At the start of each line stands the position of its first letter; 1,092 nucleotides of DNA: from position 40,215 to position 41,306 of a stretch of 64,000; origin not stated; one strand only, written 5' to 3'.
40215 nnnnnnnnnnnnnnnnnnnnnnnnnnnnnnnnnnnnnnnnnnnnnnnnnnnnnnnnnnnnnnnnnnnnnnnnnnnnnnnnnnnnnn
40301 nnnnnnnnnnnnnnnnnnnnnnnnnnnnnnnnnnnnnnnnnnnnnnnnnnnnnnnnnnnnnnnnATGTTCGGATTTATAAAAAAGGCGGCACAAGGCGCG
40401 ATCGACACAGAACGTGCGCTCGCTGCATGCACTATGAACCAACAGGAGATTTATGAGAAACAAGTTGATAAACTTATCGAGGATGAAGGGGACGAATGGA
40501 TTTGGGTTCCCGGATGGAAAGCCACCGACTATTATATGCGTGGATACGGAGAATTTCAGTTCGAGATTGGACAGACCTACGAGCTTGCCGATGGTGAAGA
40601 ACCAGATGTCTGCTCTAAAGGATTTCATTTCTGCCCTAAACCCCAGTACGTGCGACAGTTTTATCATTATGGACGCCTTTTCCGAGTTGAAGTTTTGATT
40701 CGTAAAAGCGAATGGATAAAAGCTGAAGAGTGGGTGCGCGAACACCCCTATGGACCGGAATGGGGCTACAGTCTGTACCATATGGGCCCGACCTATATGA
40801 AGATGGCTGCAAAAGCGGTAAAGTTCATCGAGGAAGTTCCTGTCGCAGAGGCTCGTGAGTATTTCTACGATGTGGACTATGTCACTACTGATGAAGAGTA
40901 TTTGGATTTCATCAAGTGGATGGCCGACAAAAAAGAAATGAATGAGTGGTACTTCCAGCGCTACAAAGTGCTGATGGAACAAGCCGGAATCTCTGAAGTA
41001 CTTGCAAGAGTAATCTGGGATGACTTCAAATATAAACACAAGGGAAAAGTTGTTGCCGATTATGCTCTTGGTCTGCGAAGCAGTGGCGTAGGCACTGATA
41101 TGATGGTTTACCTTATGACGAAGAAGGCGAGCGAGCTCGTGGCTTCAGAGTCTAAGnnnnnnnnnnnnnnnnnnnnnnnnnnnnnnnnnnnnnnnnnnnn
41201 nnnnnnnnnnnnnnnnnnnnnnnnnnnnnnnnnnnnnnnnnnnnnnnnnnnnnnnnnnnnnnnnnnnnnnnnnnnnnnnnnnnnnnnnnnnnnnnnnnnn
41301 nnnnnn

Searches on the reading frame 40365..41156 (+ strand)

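Call 84: search_protein_families(library=pfam, proteins=[window:40365-41156:+], max_evalue=0.001)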
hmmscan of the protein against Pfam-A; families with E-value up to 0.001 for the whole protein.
window:40365-41156:+ (264 aa): 1 family
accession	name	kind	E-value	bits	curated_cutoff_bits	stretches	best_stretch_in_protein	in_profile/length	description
PF24703.2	DUF7666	-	8.9e-10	39.4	27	1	50-112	3-65/95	Domain of unknown function (DUF7666)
